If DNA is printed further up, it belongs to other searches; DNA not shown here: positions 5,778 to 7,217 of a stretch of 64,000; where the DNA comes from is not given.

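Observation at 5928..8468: Controller-HTH / m6A methyltransferase / DUF262-HNH nuclease: an R-M-like module whose nuclease comes from a family usually seen as modification-dependent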

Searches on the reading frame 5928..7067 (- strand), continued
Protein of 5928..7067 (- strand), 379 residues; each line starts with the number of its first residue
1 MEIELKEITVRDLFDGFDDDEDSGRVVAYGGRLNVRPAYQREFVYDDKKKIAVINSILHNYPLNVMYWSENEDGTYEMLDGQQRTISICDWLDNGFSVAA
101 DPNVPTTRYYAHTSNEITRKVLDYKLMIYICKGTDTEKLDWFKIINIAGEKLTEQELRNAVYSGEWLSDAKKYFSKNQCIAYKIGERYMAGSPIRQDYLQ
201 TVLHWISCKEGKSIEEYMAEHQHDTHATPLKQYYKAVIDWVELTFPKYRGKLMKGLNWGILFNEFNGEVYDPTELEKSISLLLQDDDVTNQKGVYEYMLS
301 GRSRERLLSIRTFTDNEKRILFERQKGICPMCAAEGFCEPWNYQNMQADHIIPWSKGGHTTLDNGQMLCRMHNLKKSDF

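Call 20: get_annotated_region(hit=H2, flank=3000)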
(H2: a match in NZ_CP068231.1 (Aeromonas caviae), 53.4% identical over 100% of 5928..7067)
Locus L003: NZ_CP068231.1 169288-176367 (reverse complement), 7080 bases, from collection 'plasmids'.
description: Aeromonas caviae strain Aero21 plasmid p1
organism: Aeromonas caviae (NCBI taxid 648)
taxonomy: Bacteria; Pseudomonadota; Gammaproteobacteria; Aeromonadales; Aeromonadaceae; Aeromonas; Aeromonas caviae
host: -; source: combined sewer; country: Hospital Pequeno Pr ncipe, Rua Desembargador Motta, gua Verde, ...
typing (MOB-suite, as given by PLSDB): conjugative; replicon IncP,rep_cluster_2037; relaxase MOBH,MOBP; mating-pair formation MPF_T
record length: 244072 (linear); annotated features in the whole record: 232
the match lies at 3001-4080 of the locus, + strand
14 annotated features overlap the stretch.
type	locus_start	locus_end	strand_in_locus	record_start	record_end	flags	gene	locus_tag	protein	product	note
CDS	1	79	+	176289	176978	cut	-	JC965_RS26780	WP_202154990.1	site-specific integrase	GO:0015074 - DNA integration [Evidence IEA]; GO:0006310 - DNA recombination [Evidence IEA]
CDS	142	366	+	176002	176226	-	-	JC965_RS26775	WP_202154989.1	hypothetical protein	-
CDS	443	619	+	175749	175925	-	-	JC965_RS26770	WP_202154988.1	hypothetical protein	-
CDS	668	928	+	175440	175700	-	-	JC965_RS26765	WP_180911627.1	hypothetical protein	-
CDS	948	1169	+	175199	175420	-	-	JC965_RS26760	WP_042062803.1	DUF551 domain-containing protein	-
CDS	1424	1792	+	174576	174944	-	-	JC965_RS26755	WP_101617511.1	hypothetical protein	-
CDS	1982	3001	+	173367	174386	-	-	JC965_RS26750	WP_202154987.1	adenine-specific methyltransferase EcoRI family protein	-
CDS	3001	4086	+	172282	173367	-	-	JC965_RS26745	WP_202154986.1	DUF262 domain-containing protein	-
CDS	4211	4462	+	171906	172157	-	-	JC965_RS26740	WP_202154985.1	hypothetical protein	-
CDS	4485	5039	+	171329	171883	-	-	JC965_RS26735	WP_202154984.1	3'-5' exonuclease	-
CDS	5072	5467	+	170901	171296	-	-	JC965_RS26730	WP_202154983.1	hypothetical protein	-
CDS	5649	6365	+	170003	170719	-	-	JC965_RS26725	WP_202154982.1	phospholipase D family protein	-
CDS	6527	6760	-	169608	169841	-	-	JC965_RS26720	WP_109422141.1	hypothetical protein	-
CDS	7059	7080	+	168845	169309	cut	lepB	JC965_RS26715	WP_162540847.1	signal peptidase I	GO:0009306 - protein secretion [Evidence IEA]; GO:0006465 - signal peptide processing [Evidence IEA]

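Call 21: get_annotated_region(hit=H11, flank=3000)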
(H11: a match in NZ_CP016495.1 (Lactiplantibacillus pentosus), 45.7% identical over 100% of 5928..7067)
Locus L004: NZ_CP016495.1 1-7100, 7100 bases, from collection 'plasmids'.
description: Lactiplantibacillus pentosus strain BGM48 plasmid pBGM48-4, complete sequence
organism: Lactiplantibacillus pentosus (NCBI taxid 1589)
taxonomy: Bacteria; Bacillota; Bacilli; Lactobacillales; Lactobacillaceae; Lactiplantibacillus; Lactiplantibacillus pentosus
host: -; source: bacteria,olive fermentation; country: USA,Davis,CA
typing (MOB-suite, as given by PLSDB): mobilizable; replicon rep_cluster_1229; relaxase MOBQ
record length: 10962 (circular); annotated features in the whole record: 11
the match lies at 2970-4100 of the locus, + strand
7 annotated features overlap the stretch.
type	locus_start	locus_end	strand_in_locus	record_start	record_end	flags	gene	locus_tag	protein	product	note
CDS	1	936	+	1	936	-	-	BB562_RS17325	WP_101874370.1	replication initiation protein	GO:0006270 - DNA replication initiation [Evidence IEA]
CDS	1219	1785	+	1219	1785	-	-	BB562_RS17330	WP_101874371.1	DUF536 domain-containing protein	-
CDS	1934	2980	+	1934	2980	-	-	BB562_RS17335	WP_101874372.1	adenine-specific methyltransferase EcoRI family protein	-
CDS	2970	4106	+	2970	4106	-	-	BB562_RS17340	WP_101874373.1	DUF262 domain-containing protein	-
CDS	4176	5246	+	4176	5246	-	-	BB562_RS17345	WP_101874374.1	hypothetical protein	-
CDS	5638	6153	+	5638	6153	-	-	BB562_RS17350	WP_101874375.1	hypothetical protein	-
CDS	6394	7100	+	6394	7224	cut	-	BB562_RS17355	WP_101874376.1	GIY-YIG nuclease family protein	-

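Call 22: get_annotated_region(hit=H17, flank=3000)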
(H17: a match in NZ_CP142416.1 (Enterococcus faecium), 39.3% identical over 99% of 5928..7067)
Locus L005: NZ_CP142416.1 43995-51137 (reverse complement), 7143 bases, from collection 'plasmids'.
description: Enterococcus faecium strain BN83 plasmid pBN83-1, complete sequence
organism: Enterococcus faecium (NCBI taxid 1352)
taxonomy: Bacteria; Bacillota; Bacilli; Lactobacillales; Enterococcaceae; Enterococcus; Enterococcus faecium
host: -; source: Bovine,milk sample; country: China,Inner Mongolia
typing (MOB-suite, as given by PLSDB): non-mobilizable; replicon rep_cluster_1118,rep_cluster_893
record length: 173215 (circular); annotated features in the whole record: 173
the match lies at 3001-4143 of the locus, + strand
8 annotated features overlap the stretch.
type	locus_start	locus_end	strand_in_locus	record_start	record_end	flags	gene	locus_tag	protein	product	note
CDS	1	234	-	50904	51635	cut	erm(A)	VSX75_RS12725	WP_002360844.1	23S rRNA (adenine(2058)-N(6))-methyltransferase Erm(A)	-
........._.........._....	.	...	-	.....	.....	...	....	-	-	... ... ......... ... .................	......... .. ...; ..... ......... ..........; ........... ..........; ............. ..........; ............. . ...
CDS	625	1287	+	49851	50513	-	-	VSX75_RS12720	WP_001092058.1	class I SAM-dependent methyltransferase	GO:0032259 - methylation [Evidence IEA]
CDS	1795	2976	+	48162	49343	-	-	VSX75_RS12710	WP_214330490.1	adenine-specific methyltransferase EcoRI family protein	-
CDS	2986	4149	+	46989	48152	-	-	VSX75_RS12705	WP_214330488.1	DUF262 domain-containing protein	-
CDS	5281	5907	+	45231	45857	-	-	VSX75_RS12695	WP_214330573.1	hypothetical protein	-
CDS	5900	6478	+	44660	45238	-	-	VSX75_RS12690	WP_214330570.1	hypothetical protein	-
CDS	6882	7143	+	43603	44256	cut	-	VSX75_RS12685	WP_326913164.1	type ISP restriction/modification enzyme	-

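Call 28: find_related_loci(query=window:5928-7067:-, collection=genome_contigs, flank=4000)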
Query window:5928-7067:- (379 aa) in genome_contigs; peptide patterns used: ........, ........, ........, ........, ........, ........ (x = any residue, [..] = any of these).
537 stretches matched a pattern; 466 encode a relative of the query (tblastn E <= 1e-3); the best 80 are kept; 80 distinct loci.
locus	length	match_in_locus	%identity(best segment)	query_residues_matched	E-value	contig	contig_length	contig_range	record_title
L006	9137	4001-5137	80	1-379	0e+0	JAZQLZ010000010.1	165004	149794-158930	MAG: Acutalibacteraceae bacterium isolate T1900044607_TS20190073.MAGScoT_cleanbin_000036 SGB_763_k141_3385678, whole gen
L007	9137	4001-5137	81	1-379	0e+0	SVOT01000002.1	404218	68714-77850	MAG: Oscillospiraceae bacterium isolate SIG572 NODE_27_length_404218_cov_7.288804, whole genome shotgun sequence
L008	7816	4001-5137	80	1-379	0e+0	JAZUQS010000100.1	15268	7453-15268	MAG: Acutalibacteraceae bacterium isolate T1900044856_TS20190322.MAGScoT_cleanbin_000011 SGB_3063_k141_1208482, whole ge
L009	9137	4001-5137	80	1-379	0e+0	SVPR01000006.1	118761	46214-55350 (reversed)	MAG: Oscillospiraceae bacterium isolate SIG596 NODE_3633_length_118761_cov_4.213312, whole genome shotgun sequence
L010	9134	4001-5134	80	1-378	0e+0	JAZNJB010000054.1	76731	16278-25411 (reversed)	MAG: Acutalibacteraceae bacterium isolate T1900044682_TS20190148.MAGScoT_cleanbin_000007 SGB_1695_k141_1739829, whole ge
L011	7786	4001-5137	79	1-379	0e+0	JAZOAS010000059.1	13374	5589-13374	MAG: Eubacteriales bacterium isolate T1900044762_TS20190228.MAGScoT_cleanbin_000033 SGB_2363_k141_1495045, whole genome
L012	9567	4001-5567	80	1-378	0e+0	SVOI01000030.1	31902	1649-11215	MAG: Oscillospiraceae bacterium isolate SIG561 NODE_7666_length_31902_cov_3.452148, whole genome shotgun sequence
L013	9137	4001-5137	79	1-379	0e+0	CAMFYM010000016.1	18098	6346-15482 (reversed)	MAG: uncultured Clostridia bacterium isolate SRR15725432_bin.13_metaWRAP_v1.3_MAG genome assembly, contig: ERZ10622456.2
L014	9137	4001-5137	79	1-379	0e+0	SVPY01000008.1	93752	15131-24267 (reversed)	MAG: Oscillospiraceae bacterium isolate SIG603 NODE_5733_length_93752_cov_2.441944, whole genome shotgun sequence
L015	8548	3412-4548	79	1-379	0e+0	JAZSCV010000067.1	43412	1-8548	MAG: Acutalibacteraceae bacterium isolate T1900044602_TS20190068.MAGScoT_cleanbin_000052 SGB_708_k141_792109, whole geno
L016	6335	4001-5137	79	1-379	0e+0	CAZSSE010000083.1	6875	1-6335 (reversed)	MAG TPA_asm: uncultured Lachnospiraceae bacterium isolate SRP350583_co2_310 genome assembly, contig: NODE_16763_length_6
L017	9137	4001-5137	78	1-379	0e+0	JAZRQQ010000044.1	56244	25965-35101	MAG: Acutalibacteraceae bacterium isolate T1900045361_YK20190051.MAGScoT_cleanbin_000014 SGB_6816_k141_971643, whole gen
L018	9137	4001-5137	79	1-379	0e+0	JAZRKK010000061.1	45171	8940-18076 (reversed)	MAG: Acutalibacteraceae bacterium isolate T1900045446_YK20190137.MAGScoT_cleanbin_000021 SGB_7162_k141_2206224, whole ge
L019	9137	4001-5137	79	1-379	0e+0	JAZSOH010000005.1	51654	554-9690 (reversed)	MAG: Acutalibacteraceae bacterium isolate T1900044549_TS20190015.MAGScoT_cleanbin_000035 SGB_191_k141_348534, whole geno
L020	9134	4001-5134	80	1-378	0e+0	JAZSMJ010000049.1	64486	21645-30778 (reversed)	MAG: Eubacteriales bacterium isolate T1900044555_TS20190021.MAGScoT_cleanbin_000009 SGB_288_k141_2560422, whole genome s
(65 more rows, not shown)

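Call 44: search_protein_families(library=phrogs, proteins=[window:5928-7067:-], max_evalue=0.001)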
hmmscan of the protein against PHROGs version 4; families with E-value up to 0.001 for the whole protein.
window:5928-7067:- (379 aa): 18 families
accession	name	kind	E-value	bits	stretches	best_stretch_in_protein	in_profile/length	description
phrog_2598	-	unknown function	2.6e-24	87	1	4-172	28-189/352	-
phrog_1583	-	unknown function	1.2e-17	64.8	1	31-161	33-172/417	-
phrog_26759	-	unknown function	2.9e-10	40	1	31-161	21-171/593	-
phrog_1035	-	DNA, RNA and nucleotide metabolism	4.6e-09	37.5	1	234-378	115-212/271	endonuclease VII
phrog_6050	-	DNA, RNA and nucleotide metabolism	1.4e-08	35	1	316-378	301-359/402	HNH endonuclease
phrog_8660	-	DNA, RNA and nucleotide metabolism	4.3e-08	34.5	1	304-378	102-178/196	HNH endonuclease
phrog_589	-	DNA, RNA and nucleotide metabolism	2.9e-07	31.4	1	319-377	84-139/179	HNH endonuclease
phrog_144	-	DNA, RNA and nucleotide metabolism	4.7e-07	30.6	1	320-377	78-133/175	HNH endonuclease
phrog_333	-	DNA, RNA and nucleotide metabolism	2e-06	29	1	318-377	25-79/138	HNH endonuclease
phrog_7785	-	DNA, RNA and nucleotide metabolism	2.8e-06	28.4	1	310-377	54-112/147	HNH endonuclease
phrog_338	-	DNA, RNA and nucleotide metabolism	4.2e-06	27.4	1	311-378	192-261/340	HNH endonuclease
phrog_2118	-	DNA, RNA and nucleotide metabolism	1e-05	26.3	1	309-378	159-223/301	HNH endonuclease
phrog_16726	-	DNA, RNA and nucleotide metabolism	2.9e-05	24.9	1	318-378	85-142/308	HNH endonuclease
phrog_5956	-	DNA, RNA and nucleotide metabolism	3.2e-05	24.6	1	318-377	51-108/138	HNH endonuclease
phrog_9645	-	DNA, RNA and nucleotide metabolism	3.5e-05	24.5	0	320-378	15-71/168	HNH endonuclease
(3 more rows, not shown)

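Call 49: predict_structure(alignment_id=A1)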
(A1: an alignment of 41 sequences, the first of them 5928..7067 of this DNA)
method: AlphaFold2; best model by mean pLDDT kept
length: 379 residues; sequences in the alignment: 41
mean_pLDDT: 86.8   pTM: 0.68
mean pLDDT of the five models: 86.8, 85.5, 81.3, 81.1, 79.7
residues with pLDDT >= 90: 178; 70-90: 170; 50-70: 31; < 50: 0
segments of 3 or more residues with pLDDT < 50: none
pLDDT, mean of each block of 10 residues (from residue 1): 93 91 83 81 74 87 86 87 88 80 64 79 93 85 70 78 82 78 87 82 95 92 89 96 93 94 94 95 92 94 87 93 95 91 93 87 93 75
secondary structure, 60 per line:
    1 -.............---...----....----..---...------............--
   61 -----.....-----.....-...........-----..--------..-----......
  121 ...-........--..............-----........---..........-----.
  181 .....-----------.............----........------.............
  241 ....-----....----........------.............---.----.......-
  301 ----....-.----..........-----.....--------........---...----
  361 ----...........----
elements in order: E2-9 H10-14 E18-20 E25-28 H47-58 E66-70 E76-80 H82-92 H115-123 E125-132 H135-148 H154-161 H165-174 H180-185 H197-209 H214-221 H228-244 H250-253 H258-265 H272-284 H293-299 H305-308 H315-324 H330-334 E346-350 E365-369 H370-375

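Call 52: fold_search(model_id=the predicted structure, library=pdb)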
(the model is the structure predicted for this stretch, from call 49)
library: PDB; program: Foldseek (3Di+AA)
matches with E <= 10: 187; with E <= 0.001: 2
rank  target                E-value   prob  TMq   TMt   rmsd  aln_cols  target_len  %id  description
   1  7p9k_A                1.3e-04  0.98  0.24  0.16  25.0       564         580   13  BrxU, GmrSD-family Type IV restriction enzyme (released 2021-12-08)
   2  6sdk_B                8.3e-04  0.99  0.21  0.36  15.1       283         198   15  Crystal structure of bacterial ParB dimer bound to CDP (released 2019-10-23)
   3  6sdk_A                1.5e-03  0.98  0.21  0.37  15.2       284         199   14  Crystal structure of bacterial ParB dimer bound to CDP (released 2019-10-23)
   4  7ol9_B                2.5e-03  0.97  0.20  0.34  15.5       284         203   14  Crystal structure of C-terminally truncated Bacillus subtilis nucleoid occlusion protein (Noc) complexed to the Noc-bi (released 2022-03-09)
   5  7bnr_A                2.6e-03  0.97  0.19  0.34  16.0       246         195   10  Crystal structure of a ParB Q52A mutant from Myxococcus xanthus bound to CTPyS (released 2021-09-08)
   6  7bnk_A                3.3e-03  0.97  0.20  0.35  16.0       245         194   10  Crystal structure of ParB from Myxococcus xanthus bound to CDP and Monothiophosphate (released 2021-09-08)
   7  7bm8_A                4.6e-03  0.98  0.21  0.39  15.2       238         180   14  Crystal structure of the C-terminally truncated chromosome-partitioning protein ParB from Caulobacter crescentus compl (released 2021-04-28)
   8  7bnk_B                5.7e-03  0.96  0.20  0.35  16.0       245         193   10  Crystal structure of ParB from Myxococcus xanthus bound to CDP and Monothiophosphate (released 2021-09-08)
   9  7p9m_B                7.1e-03  0.63  0.23  0.17  23.2       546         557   11  BrxU, GmrSD-family Type IV restriction enzyme (released 2021-12-08)
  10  5k5d_B                1.0e-02  0.57  0.20  0.27  15.1       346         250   10  Structure of the C2221 form of Pnob8-like ParB-N domain (released 2016-06-15)
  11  7o0n_A                1.4e-02  0.89  0.19  0.34  16.2       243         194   11  Crystal structure of a ParB E93A mutant from Myxococcus xanthus bound to CDP and monothiophosphate (released 2021-09-15)
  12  7bnr_B                1.5e-02  0.85  0.19  0.33  16.1       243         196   10  Crystal structure of a ParB Q52A mutant from Myxococcus xanthus bound to CTPyS (released 2021-09-08)
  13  4h9d_A                1.7e-02  1.00  0.12  0.43   7.6        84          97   21  Crystal Structure of Mn-dependent Gme HNH nicking endonuclease from Geobacter metallireducens GS-15, Northeast Structu (released 2012-10-10)
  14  8qa9_B                1.7e-02  0.72  0.20  0.31  13.0       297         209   13  Crystal structure of the RK2 plasmid encoded co-complex of the C-terminally truncated transcriptional repressor protei (released 2024-02-21)
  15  7nfu_A                2.2e-02  0.87  0.21  0.32  13.8       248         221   12  Crystal structure of C-terminally truncated Geobacillus thermoleovorans nucleoid occlusion protein Noc (released 2021-02-17)
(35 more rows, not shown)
